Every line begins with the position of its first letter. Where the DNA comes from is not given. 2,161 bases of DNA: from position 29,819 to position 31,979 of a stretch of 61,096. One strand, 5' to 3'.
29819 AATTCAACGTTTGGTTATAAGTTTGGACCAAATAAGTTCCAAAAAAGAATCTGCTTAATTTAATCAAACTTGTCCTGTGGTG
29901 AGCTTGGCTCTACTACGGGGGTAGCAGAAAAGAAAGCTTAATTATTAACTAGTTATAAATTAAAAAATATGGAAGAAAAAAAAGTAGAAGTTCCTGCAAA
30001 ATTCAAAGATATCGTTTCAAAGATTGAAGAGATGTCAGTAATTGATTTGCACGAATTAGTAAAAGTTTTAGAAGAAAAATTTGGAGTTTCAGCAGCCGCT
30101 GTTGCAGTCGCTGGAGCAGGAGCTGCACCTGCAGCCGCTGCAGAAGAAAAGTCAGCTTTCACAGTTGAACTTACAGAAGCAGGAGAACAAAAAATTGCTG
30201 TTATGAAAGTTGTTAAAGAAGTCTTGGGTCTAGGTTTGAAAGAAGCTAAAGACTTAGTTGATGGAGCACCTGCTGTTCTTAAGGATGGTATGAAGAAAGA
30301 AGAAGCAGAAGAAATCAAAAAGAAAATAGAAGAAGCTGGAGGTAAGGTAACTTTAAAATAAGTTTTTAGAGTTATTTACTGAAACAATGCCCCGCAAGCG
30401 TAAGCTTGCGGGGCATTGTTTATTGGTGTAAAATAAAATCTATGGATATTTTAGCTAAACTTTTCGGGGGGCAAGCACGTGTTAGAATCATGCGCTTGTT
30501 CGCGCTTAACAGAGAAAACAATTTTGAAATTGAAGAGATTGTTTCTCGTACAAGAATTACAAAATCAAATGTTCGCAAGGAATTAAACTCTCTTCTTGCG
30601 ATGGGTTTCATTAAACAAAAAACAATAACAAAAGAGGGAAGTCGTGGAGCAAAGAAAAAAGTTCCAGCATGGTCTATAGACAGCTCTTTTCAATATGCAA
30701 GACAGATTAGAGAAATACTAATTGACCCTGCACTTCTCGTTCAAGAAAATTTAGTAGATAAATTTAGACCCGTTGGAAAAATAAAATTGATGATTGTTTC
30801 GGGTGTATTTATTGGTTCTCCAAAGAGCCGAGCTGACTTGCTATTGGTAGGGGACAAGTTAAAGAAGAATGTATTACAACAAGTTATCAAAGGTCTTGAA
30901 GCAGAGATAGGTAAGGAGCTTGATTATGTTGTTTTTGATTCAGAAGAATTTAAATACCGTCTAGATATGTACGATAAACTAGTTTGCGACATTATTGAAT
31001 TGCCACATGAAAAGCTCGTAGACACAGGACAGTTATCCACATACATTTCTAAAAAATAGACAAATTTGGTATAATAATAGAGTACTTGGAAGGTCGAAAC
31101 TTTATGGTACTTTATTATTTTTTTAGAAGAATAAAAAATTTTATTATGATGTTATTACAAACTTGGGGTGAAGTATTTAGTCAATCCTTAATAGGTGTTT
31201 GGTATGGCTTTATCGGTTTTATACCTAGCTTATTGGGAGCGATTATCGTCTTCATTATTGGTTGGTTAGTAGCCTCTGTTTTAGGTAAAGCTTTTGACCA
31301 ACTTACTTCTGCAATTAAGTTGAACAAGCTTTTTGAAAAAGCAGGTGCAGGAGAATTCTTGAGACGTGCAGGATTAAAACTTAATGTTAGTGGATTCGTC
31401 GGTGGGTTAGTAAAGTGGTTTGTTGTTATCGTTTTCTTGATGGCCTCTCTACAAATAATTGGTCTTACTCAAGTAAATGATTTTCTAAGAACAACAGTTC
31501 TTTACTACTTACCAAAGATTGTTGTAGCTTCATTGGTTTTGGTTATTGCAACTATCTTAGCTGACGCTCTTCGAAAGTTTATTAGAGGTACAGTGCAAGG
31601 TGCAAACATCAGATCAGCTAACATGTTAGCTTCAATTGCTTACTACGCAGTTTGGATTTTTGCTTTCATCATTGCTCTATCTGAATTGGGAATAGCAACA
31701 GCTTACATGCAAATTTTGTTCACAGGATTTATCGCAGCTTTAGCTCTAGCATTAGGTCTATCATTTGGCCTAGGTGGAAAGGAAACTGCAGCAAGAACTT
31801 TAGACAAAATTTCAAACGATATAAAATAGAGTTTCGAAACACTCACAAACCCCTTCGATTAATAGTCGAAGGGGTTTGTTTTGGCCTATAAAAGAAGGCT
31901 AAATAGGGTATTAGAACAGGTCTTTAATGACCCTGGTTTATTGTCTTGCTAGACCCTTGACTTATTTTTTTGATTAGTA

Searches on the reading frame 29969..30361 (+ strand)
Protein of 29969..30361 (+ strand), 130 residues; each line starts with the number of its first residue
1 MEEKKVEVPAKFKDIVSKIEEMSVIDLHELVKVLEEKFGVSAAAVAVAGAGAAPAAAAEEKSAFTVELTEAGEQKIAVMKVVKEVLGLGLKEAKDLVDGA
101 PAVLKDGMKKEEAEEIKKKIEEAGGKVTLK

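Call 10: search_protein_families(library=pfam, proteins=[window:29969-30361:+])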
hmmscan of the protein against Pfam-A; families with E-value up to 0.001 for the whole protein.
window:29969-30361:+ (130 aa): 2 families
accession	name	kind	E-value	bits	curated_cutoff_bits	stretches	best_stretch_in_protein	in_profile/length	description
PF00542.24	Ribosomal_L12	-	2.4e-27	95.5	25.9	1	64-130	1-67/67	Ribosomal protein L7/L12 C-terminal domain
PF16320.10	Ribosomal_L12_N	-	2.8e-16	59.4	25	1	13-58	3-48/48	Ribosomal protein L7/L12 dimerisation domain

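Call 11: find_encoding_contigs(protein=window:29969-30361:+, flank=10000, max_places=10)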
Protein window:29969-30361:+ (130 aa): 16 contigs read that carry it; 10 places shown.
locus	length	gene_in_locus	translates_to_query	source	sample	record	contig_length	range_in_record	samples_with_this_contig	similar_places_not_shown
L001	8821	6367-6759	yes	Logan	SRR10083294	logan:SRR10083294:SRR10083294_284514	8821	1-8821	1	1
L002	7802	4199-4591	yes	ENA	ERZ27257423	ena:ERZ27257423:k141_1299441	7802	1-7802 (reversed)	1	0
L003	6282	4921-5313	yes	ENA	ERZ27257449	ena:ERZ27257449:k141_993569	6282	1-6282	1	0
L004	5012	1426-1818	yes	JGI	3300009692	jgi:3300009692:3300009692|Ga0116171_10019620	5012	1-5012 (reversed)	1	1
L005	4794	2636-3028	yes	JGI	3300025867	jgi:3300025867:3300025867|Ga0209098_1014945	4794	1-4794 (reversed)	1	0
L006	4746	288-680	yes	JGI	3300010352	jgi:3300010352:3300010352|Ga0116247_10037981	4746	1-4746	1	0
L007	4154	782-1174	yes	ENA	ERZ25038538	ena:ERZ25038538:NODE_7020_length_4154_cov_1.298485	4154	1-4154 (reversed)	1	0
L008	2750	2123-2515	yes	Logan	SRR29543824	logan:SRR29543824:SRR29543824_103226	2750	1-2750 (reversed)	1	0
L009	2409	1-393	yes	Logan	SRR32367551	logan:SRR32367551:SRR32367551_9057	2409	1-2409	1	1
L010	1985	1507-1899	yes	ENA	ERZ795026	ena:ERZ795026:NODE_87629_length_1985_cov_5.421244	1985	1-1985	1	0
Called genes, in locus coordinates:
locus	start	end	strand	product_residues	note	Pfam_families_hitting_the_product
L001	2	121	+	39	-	?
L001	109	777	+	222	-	-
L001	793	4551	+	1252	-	PF16403:Bact_surface_Ig-like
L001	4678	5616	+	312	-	PF13385:Laminin_G_3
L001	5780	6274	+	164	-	PF00466:Ribosomal_L10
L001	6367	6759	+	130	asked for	PF16320:Ribosomal_L12_N, PF00542:Ribosomal_L12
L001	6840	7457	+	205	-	-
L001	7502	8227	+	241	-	PF05552:MS_channel_1st_1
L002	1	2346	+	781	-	?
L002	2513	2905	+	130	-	PF07963:N_methyl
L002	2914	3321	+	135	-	PF13385:Laminin_G_3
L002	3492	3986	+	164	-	PF00466:Ribosomal_L10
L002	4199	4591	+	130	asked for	PF16320:Ribosomal_L12_N, PF00542:Ribosomal_L12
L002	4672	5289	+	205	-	-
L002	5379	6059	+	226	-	PF05552:MS_channel_1st_1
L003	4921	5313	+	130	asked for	PF16320:Ribosomal_L12_N, PF00542:Ribosomal_L12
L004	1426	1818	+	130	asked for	PF16320:Ribosomal_L12_N, PF00542:Ribosomal_L12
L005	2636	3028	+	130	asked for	PF16320:Ribosomal_L12_N, PF00542:Ribosomal_L12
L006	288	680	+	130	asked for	PF16320:Ribosomal_L12_N, PF00542:Ribosomal_L12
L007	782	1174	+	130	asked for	PF16320:Ribosomal_L12_N, PF00542:Ribosomal_L12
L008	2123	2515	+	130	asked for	PF16320:Ribosomal_L12_N, PF00542:Ribosomal_L12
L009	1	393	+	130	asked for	PF16320:Ribosomal_L12_N, PF00542:Ribosomal_L12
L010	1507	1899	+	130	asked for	PF16320:Ribosomal_L12_N, PF00542:Ribosomal_L12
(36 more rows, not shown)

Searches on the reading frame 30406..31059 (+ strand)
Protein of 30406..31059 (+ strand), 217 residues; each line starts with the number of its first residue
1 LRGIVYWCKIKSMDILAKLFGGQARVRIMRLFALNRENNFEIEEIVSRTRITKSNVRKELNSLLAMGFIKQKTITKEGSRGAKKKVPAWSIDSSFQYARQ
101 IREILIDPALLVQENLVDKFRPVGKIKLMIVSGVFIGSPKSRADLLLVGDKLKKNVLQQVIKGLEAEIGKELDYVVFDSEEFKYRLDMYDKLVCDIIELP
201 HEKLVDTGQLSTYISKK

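Call 10: search_protein_families(library=pfam, proteins=[window:30406-31059:+])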
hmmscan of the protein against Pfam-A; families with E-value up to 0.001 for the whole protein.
window:30406-31059:+ (217 aa): 2 families
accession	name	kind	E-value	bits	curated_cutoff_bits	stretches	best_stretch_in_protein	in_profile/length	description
PF14394.12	DUF4423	-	9.7e-05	22.7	30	1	27-74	25-71/165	Domain of unknown function (DUF4423)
PF01022.26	HTH_5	-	0.00068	19.9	22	0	24-70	3-46/47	Bacterial regulatory protein, arsR family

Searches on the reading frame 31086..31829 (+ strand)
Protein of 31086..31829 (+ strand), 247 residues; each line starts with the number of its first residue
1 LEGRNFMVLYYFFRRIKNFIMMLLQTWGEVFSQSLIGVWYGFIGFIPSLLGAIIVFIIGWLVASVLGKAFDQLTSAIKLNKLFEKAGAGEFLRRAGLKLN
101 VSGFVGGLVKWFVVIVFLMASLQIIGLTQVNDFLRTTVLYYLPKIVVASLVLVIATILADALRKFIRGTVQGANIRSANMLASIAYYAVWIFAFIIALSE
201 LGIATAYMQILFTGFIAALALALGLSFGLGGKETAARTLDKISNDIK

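Call 9: find_encoding_contigs(protein=window:31086-31829:+, flank=10000, max_places=10)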
Protein window:31086-31829:+ (247 aa): no gene with exactly this product is on record in the collection.
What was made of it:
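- Tried and rejected: The MscS-like ORF was not on record (call 9).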

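Call 10: search_protein_families(library=pfam, proteins=[window:31086-31829:+])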
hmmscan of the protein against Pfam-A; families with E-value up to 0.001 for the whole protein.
window:31086-31829:+ (247 aa): 1 family
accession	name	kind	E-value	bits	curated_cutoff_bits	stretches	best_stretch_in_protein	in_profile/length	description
PF05552.17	MS_channel_1st_1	-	2.5e-14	53.3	22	2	34-81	2-49/50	Mechanosensitive ion channel, conserved TM helix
